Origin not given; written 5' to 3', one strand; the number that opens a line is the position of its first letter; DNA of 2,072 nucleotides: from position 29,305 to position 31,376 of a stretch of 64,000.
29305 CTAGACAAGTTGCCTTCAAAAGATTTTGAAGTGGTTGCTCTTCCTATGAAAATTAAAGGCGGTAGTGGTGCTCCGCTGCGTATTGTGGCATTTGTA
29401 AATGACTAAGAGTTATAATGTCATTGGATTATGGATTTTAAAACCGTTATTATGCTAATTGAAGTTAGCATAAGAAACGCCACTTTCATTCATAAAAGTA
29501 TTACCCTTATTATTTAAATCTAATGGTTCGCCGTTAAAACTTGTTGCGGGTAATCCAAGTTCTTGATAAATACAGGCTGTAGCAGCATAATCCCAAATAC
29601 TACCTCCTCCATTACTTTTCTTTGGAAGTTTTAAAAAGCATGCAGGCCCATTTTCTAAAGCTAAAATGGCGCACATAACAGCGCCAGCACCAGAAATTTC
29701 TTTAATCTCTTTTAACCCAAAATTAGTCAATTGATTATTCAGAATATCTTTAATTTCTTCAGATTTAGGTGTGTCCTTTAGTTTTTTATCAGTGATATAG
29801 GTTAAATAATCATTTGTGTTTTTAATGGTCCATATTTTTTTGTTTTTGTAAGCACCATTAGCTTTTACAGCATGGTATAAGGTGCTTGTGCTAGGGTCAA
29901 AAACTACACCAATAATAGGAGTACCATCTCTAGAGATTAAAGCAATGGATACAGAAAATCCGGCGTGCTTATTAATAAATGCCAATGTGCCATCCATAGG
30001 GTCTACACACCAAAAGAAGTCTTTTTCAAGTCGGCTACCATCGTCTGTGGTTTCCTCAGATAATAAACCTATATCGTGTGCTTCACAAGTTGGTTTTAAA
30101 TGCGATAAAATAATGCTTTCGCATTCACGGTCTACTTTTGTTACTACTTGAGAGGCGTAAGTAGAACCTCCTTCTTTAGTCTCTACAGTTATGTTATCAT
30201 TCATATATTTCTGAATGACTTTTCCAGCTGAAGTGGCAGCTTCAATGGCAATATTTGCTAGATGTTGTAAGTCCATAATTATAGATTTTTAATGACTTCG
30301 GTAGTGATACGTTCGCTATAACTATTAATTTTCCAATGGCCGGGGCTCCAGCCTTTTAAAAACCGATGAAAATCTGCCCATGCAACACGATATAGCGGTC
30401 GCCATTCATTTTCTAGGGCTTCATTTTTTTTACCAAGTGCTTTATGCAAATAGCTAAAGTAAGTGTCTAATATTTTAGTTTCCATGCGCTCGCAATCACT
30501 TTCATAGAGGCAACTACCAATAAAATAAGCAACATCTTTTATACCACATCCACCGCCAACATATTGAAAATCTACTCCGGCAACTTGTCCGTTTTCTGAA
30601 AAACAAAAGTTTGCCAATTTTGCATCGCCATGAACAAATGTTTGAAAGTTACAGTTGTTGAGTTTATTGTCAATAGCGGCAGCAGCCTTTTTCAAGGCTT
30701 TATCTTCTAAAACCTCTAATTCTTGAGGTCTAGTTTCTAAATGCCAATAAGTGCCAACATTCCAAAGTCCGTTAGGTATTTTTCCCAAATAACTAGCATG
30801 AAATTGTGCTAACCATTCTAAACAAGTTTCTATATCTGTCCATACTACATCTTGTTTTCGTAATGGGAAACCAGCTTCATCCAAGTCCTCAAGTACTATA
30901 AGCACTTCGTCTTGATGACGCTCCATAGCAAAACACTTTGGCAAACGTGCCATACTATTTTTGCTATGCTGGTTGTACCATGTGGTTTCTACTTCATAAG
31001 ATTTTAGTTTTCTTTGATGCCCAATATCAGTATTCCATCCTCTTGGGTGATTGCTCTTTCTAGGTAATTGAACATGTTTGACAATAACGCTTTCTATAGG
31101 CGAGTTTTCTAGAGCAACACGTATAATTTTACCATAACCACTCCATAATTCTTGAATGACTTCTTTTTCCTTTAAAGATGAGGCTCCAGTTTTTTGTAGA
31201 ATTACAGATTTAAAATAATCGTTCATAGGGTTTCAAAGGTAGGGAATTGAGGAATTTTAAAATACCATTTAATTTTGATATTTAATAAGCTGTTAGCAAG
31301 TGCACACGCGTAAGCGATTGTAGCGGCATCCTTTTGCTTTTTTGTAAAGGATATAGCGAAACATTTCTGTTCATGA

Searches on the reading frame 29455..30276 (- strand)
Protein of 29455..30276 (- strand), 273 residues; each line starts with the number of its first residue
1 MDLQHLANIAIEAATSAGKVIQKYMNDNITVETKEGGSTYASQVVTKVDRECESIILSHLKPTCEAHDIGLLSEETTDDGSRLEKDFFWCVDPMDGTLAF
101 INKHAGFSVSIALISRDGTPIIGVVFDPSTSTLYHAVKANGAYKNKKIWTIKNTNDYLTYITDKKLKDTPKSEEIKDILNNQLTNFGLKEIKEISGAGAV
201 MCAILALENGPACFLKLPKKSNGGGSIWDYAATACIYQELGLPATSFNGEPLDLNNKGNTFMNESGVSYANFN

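Call 13: search_protein_families(library=pfam, proteins=[window:29455-30276:-], max_evalue=0.01)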
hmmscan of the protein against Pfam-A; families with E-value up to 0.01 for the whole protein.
window:29455-30276:- (273 aa): 1 family
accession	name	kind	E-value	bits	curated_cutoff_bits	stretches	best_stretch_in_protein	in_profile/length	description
PF00459.30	Inositol_P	-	1.1e-40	140.3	27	1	2-259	1-250/271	Inositol monophosphatase family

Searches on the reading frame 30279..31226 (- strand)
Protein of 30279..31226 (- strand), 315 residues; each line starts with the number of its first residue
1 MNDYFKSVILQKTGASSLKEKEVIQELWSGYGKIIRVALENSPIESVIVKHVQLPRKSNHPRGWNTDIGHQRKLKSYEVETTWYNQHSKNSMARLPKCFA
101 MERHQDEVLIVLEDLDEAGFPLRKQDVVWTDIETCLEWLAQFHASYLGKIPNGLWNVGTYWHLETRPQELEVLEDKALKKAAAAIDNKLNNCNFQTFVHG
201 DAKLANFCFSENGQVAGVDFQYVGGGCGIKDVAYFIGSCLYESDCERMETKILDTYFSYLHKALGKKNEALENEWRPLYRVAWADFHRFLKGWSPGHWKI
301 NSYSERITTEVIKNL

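Call 13: search_protein_families(library=pfam, proteins=[window:30279-31226:-], max_evalue=0.01)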
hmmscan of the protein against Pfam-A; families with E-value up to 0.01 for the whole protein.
window:30279-31226:- (315 aa): 3 families
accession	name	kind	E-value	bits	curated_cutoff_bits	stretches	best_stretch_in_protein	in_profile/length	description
PF02958.26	EcKL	-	8.8e-18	65.1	22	2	167-266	189-291/294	Ecdysteroid kinase-like family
PF07914.17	DUF1679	-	1.6e-07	31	24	1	194-270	267-348/414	Uncharacterized oxidoreductase dhs-27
PF01636.29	APH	-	1.7e-05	25.2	23.2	1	164-237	129-211/239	Phosphotransferase enzyme family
